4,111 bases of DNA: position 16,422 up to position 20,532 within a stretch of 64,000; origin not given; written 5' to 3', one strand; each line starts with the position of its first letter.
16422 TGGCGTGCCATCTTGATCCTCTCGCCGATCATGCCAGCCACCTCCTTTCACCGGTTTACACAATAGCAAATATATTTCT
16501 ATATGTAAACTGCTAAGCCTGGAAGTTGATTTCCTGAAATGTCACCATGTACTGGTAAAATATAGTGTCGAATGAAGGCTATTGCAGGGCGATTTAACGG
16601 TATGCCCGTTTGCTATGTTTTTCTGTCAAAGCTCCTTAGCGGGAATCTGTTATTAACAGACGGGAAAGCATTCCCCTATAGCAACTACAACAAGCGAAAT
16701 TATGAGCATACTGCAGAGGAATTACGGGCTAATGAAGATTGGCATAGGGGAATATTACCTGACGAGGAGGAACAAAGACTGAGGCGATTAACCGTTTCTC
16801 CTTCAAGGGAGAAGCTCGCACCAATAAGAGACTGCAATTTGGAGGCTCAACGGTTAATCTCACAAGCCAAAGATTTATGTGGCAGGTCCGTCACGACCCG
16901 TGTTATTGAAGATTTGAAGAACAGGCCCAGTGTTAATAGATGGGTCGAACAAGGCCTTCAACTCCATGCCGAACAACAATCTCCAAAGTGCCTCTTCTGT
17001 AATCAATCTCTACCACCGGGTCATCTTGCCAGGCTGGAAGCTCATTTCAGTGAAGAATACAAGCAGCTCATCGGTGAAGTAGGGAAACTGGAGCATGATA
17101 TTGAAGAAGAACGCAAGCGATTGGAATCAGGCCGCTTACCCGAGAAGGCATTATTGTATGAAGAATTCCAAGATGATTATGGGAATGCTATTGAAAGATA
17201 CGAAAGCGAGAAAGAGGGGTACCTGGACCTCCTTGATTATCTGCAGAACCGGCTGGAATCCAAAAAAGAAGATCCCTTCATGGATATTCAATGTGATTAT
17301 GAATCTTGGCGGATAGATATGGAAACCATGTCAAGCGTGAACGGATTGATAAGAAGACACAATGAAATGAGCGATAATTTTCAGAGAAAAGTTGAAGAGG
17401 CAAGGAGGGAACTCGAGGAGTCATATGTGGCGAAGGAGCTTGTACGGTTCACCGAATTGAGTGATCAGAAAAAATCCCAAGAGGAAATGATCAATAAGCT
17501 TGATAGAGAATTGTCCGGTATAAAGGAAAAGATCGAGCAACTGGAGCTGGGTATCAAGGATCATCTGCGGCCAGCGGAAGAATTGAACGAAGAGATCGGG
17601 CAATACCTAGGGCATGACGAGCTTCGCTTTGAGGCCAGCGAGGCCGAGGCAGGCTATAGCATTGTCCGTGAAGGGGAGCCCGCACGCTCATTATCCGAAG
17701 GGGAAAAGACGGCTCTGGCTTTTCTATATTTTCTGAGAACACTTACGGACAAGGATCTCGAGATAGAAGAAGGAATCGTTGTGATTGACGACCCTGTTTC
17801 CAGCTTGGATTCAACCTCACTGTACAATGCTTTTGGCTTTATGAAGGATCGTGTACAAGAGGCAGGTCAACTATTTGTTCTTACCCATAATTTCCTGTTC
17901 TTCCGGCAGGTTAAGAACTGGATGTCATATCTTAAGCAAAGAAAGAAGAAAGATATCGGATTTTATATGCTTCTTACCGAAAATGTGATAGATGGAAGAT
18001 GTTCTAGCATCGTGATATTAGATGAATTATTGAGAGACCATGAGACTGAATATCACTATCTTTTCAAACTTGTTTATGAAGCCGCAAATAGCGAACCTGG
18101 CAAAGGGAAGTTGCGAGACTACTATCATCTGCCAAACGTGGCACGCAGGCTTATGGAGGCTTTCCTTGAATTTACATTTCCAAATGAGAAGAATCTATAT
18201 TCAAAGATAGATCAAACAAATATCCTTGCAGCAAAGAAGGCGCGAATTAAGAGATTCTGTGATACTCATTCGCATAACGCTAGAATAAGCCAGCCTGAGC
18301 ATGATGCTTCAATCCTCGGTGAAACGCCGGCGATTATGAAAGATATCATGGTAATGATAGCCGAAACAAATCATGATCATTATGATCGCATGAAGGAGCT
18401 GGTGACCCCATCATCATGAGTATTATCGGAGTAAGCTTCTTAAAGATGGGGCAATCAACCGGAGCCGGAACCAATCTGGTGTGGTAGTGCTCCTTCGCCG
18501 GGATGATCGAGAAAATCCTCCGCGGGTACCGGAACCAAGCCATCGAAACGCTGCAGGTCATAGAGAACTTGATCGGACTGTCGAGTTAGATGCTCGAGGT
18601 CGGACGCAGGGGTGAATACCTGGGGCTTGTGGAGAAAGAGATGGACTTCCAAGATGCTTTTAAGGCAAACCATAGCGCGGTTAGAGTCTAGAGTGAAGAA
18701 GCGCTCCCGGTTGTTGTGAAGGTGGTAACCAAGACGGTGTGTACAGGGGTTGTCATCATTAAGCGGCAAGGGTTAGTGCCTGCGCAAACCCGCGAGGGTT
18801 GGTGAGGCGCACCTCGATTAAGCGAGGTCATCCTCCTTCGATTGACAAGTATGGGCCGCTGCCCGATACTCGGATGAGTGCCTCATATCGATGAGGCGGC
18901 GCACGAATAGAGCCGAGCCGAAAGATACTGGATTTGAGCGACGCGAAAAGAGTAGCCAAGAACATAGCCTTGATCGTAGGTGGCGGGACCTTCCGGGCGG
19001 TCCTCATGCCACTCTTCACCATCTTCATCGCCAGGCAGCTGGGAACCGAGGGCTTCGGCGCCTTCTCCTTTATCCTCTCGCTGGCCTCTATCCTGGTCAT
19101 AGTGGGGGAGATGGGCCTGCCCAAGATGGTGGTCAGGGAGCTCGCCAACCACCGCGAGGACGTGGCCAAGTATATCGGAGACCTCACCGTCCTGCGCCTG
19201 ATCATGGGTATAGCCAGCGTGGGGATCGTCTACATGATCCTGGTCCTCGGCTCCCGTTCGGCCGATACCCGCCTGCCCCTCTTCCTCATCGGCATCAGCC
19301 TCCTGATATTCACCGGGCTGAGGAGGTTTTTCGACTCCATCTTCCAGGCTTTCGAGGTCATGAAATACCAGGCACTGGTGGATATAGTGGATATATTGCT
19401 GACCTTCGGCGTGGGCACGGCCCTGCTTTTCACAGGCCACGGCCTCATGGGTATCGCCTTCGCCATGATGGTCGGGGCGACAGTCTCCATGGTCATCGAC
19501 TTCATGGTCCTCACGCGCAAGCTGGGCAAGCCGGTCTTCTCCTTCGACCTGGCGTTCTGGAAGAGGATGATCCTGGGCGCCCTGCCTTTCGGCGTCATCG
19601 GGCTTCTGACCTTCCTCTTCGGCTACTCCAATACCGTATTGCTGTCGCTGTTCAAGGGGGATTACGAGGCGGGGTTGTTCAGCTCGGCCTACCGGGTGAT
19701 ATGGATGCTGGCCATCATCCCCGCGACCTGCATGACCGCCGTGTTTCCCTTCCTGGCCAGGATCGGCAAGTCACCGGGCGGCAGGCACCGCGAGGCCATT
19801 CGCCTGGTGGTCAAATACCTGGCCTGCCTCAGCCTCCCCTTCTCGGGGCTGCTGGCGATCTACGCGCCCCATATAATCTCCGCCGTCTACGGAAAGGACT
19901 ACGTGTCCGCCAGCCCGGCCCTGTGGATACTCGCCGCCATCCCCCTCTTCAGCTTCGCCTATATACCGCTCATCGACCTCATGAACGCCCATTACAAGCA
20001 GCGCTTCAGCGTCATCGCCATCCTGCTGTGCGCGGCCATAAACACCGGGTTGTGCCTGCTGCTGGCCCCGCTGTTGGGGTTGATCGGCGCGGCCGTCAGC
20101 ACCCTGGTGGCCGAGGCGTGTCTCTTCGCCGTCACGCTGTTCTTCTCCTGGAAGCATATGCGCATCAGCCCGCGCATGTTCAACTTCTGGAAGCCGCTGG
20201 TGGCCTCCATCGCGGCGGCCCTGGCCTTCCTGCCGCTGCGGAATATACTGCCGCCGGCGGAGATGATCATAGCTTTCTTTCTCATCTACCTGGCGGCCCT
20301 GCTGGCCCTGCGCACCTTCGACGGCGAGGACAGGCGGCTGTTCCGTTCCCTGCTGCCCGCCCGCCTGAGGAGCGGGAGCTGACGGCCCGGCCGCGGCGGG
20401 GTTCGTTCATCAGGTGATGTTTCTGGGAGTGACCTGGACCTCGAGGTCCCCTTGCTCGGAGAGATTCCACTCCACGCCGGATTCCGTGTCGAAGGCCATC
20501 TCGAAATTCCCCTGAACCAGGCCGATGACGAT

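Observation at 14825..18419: Lower-GC island with a fused HTH-ImmA/IrrE protease gene, a PIN nuclease and a decapitated PrrC/RloC-like ATPase: remnant of a defence locus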

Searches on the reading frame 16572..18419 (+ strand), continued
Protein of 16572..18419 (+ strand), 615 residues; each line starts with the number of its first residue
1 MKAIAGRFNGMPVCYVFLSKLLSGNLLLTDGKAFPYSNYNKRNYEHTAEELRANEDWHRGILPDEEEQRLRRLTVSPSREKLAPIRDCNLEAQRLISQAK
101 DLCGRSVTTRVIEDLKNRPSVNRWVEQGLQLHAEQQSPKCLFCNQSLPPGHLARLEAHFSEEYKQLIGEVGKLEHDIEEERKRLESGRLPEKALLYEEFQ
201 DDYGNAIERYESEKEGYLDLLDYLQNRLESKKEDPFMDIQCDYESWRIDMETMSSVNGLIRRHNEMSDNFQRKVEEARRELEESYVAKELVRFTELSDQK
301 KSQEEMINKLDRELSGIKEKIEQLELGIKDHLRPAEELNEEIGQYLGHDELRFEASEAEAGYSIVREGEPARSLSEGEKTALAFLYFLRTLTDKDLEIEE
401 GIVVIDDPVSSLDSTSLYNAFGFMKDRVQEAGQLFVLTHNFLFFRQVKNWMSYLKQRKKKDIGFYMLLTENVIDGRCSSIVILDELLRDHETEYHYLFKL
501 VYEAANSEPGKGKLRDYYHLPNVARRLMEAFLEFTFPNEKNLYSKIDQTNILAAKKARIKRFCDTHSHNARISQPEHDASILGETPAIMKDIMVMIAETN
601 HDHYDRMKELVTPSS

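Call 37: find_encoding_contigs(protein=P0100, flank=5000, max_places=2)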
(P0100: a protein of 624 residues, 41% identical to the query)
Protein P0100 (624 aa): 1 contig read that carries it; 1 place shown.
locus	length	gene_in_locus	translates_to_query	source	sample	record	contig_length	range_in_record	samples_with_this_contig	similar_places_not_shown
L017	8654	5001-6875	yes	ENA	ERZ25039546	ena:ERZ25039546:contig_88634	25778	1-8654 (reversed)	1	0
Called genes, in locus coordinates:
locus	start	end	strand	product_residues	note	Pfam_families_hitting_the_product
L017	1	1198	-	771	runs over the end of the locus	PF06048:DUF927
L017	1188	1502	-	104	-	PF01807:Zn_ribbon_DnaG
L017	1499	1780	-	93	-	-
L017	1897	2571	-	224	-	-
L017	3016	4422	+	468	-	PF04326:SLFN_AlbA_2, PF13749:HATPase_c_4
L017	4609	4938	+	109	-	PF13166:AAA_13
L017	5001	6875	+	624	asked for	PF13166:AAA_13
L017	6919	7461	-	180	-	-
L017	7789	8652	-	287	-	?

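Call 68: search_protein_families(library=pfam, proteins=[L012:12700-13380:+], max_evalue=1)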
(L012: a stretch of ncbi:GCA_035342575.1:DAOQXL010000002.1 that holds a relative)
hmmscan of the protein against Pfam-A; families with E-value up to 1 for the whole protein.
L012:12700-13380:+ (226 aa): 4 families
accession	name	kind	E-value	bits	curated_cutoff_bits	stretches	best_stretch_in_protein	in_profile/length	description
PF11867.13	T1RH-like_C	-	2.6e-101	339.7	26.8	1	5-221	112-328/329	Type I restriction enzyme HindI endonuclease subunit-like, C-terminal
PF03477.21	ATP-cone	-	0.079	14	25.8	1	33-88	23-81/88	ATP cone domain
PF01471.23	PG_binding_1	-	0.14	12.8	23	0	82-102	20-40/57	Putative peptidoglycan binding domain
PF17866.7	AAA_lid_6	-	0.19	12.3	24.3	1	62-105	3-43/60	AAA lid domain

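Call 91: search_protein_families(library=phrogs, proteins=[window:16572-18419:+], max_evalue=0.001)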
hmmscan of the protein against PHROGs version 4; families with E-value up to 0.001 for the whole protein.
window:16572-18419:+ (615 aa): 3 families
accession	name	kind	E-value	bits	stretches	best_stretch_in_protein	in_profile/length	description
phrog_2801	-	unknown function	6.1e-35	121.7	1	114-573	230-693/735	-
phrog_77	-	DNA, RNA and nucleotide metabolism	1.7e-08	34.5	1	132-325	622-790/967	SbcC-like subunit of palindrome specific endonuclease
phrog_38705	-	unknown function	0.00019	21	1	360-458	404-503/723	-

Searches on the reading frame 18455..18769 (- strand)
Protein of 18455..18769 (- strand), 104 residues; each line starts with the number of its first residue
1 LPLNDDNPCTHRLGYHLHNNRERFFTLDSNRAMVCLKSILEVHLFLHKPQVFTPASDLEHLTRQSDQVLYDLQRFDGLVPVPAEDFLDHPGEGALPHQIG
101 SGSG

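Call 9: search_protein_families(library=pfam, proteins=[window:18455-18769:-], max_evalue=1)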
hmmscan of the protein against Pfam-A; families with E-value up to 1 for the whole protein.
window:18455-18769:- (104 aa): 0 families

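Call 48: search_dna_similar(query=window:18455-18769:-, collection=plasmids, mode=protein, max_evalue=1, max_rows=10)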
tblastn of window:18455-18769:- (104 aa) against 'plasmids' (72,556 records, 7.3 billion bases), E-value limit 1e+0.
No match.

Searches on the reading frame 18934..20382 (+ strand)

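Call 9: search_protein_families(library=pfam, proteins=[window:18934-20382:+], max_evalue=1)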
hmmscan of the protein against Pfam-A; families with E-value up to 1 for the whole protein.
window:18934-20382:+ (482 aa): 4 families
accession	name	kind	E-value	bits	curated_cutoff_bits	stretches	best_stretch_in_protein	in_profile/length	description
PF01943.22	Polysacc_synt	-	2.1e-34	119.7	28.2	1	7-277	1-273/274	Polysaccharide biosynthesis protein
PF13440.11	Polysacc_synt_3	-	6.4e-19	68.7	23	1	32-327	2-292/293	Polysaccharide biosynthesis protein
PF19779.4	DUF6264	-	0.048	14.3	31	1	387-432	123-166/183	Family of unknown function (DUF6264)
PF00026.29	Asp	-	0.25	11.2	19.9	1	168-222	106-159/315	Eukaryotic aspartyl protease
